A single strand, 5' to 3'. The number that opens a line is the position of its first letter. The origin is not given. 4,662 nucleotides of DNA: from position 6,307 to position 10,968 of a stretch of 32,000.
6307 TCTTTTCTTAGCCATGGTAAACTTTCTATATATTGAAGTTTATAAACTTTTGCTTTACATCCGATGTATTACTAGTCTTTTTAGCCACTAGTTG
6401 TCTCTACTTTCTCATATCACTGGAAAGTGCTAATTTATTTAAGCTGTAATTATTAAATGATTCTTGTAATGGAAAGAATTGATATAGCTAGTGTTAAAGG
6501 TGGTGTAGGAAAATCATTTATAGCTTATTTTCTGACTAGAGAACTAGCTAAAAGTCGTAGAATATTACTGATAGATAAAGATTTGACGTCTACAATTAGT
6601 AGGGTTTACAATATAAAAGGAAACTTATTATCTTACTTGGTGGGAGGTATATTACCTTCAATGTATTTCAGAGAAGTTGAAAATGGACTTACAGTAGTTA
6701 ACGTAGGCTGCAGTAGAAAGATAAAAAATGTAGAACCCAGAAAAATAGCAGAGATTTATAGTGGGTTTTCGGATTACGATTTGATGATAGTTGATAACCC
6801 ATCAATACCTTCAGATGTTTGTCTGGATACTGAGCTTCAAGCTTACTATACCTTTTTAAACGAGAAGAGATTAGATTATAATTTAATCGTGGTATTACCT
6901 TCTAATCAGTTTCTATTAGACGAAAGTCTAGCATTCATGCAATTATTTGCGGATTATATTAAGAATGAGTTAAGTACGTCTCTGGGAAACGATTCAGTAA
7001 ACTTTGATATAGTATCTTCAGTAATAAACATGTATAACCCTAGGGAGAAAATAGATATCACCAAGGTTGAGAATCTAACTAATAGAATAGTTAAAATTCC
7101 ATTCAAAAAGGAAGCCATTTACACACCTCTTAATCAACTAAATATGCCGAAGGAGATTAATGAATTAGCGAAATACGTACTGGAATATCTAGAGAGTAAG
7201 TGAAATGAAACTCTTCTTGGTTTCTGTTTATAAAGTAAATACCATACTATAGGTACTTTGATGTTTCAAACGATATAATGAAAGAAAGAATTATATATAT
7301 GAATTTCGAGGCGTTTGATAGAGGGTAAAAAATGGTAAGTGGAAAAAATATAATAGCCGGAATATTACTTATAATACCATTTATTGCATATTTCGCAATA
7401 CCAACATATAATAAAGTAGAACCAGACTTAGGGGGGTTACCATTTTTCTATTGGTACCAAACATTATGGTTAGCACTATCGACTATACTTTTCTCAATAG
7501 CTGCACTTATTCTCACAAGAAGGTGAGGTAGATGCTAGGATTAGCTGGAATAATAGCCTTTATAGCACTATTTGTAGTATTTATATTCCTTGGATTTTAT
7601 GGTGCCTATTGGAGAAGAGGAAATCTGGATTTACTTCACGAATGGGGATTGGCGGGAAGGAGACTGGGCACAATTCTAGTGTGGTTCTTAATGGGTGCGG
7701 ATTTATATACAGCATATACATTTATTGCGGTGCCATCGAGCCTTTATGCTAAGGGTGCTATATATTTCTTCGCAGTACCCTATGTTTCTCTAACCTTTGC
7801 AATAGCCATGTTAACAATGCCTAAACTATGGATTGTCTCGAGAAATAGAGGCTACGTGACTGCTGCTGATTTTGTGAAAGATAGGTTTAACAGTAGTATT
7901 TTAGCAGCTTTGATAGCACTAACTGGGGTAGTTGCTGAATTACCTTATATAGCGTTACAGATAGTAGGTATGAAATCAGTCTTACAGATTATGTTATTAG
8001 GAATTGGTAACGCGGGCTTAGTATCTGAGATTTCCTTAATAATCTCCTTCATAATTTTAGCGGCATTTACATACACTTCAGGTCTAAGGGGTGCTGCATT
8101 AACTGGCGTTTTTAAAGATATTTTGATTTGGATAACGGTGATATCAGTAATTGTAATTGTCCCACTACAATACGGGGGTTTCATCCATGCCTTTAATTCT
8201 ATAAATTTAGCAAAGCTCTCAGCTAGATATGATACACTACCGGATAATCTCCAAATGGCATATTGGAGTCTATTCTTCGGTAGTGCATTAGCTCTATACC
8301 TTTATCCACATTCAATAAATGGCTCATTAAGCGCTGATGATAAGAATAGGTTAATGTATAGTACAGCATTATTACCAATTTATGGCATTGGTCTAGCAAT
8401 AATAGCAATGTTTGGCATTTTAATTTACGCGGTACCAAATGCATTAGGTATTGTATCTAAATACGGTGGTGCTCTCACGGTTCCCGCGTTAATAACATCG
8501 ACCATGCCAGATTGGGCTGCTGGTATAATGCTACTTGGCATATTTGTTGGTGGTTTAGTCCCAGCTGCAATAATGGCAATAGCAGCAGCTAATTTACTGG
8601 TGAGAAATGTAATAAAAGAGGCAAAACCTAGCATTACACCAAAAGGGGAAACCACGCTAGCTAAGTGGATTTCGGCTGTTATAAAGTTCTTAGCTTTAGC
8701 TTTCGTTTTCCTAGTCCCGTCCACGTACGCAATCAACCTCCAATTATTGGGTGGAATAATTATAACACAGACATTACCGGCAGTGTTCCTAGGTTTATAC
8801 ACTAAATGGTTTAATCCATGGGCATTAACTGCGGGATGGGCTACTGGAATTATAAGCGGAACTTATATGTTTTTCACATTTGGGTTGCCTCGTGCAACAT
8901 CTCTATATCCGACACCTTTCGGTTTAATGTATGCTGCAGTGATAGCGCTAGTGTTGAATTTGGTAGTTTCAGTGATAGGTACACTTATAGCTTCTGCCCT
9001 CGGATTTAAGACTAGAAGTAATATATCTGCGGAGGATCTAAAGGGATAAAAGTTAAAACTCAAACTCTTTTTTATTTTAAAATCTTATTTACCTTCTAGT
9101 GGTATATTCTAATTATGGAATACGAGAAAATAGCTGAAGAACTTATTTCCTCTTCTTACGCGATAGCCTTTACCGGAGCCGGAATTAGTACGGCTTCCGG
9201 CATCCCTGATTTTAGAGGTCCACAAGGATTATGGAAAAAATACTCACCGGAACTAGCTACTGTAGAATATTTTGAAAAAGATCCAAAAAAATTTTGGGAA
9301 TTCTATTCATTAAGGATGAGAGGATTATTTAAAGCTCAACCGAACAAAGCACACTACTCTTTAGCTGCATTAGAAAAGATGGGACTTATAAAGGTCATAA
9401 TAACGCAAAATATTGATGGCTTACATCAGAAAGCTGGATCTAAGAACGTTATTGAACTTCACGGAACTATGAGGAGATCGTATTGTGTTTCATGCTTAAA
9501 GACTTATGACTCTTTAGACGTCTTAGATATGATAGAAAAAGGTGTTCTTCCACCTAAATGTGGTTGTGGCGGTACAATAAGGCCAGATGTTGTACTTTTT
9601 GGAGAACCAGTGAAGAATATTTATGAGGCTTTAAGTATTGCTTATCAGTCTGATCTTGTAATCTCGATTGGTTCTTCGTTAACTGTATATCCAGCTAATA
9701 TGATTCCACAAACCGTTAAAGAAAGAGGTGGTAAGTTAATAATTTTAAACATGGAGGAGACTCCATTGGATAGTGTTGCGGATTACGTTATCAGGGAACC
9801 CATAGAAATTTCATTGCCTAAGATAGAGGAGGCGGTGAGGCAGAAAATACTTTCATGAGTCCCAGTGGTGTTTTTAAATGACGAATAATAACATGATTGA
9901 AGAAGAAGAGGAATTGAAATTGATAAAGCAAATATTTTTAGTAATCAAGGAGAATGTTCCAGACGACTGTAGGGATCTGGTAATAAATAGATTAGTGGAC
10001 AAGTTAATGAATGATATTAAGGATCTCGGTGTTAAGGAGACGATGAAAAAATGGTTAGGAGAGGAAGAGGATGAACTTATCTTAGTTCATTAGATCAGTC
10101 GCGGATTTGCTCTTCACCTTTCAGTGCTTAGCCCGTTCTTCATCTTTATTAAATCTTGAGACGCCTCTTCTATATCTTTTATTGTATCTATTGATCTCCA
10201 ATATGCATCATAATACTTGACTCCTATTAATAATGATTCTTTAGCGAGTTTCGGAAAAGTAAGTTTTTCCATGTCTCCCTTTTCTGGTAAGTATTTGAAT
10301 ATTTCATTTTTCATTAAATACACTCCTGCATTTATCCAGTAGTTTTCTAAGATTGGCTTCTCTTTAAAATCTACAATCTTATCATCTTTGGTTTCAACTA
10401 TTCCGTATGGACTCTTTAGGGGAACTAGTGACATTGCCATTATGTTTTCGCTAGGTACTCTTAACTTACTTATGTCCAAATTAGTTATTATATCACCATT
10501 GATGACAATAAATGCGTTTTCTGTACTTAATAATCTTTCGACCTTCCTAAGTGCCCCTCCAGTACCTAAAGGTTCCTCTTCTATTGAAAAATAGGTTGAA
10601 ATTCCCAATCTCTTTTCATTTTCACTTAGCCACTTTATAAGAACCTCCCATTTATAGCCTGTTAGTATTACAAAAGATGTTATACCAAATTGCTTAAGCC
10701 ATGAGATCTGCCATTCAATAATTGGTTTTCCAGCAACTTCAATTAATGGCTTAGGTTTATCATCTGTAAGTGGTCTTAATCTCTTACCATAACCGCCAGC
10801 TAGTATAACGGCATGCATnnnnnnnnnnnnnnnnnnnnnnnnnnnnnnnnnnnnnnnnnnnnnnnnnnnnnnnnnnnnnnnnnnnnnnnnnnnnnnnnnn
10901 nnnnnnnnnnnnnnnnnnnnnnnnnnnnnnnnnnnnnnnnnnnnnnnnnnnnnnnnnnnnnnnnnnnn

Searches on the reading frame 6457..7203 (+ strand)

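Call 17: search_protein_families(library=pfam, proteins=[window:6457-7203:+], max_evalue=0.00001)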
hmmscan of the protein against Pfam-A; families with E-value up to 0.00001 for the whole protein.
window:6457-7203:+ (248 aa): 2 families
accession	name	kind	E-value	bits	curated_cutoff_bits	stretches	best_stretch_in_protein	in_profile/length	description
PF01656.29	CbiA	-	4.2e-09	36.9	25.4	1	10-218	3-113/125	CobQ/CobB/MinD/ParA nucleotide binding domain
PF10609.15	ParA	-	3.3e-06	27.1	27.1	0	5-81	3-76/246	NUBPL iron-transfer P-loop NTPase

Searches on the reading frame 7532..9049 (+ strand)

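Call 17: search_protein_families(library=pfam, proteins=[window:7532-9049:+], max_evalue=0.00001)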
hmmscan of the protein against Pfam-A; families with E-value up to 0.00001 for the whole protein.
window:7532-9049:+ (505 aa): 1 family
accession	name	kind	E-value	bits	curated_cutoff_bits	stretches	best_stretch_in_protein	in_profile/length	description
PF00474.23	SSF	-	1.3e-12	47.8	22.8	1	40-428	3-395/406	Sodium:solute symporter family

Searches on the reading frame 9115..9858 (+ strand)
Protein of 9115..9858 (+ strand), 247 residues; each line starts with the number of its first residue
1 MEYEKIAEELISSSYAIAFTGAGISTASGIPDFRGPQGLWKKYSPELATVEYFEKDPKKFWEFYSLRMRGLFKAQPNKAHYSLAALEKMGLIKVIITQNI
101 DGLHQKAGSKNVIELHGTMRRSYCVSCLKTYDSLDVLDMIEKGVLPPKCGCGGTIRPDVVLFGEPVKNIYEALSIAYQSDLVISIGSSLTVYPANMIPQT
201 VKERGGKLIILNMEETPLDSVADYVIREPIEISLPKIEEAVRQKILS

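Call 17: search_protein_families(library=pfam, proteins=[window:9115-9858:+], max_evalue=0.00001)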
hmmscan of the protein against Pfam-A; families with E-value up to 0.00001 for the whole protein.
window:9115-9858:+ (247 aa): 1 family
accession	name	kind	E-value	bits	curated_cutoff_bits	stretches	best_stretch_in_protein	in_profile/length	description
PF02146.23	SIR2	-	2.2e-50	171.6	24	1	21-193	1-180/180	Sir2 family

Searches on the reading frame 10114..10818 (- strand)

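Call 17: search_protein_families(library=pfam, proteins=[window:10114-10818:-], max_evalue=0.00001)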
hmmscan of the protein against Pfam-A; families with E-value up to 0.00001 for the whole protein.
window:10114-10818:- (234 aa): 2 families
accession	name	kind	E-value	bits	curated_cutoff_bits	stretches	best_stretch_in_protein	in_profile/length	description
PF00483.29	NTP_transferase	-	2.4e-33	116.2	21.2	1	3-223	2-242/245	Nucleotidyl transferase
PF12804.13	NTP_transf_3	-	8.8e-09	36.2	27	1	3-110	1-96/160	MobA-like NTP transferase domain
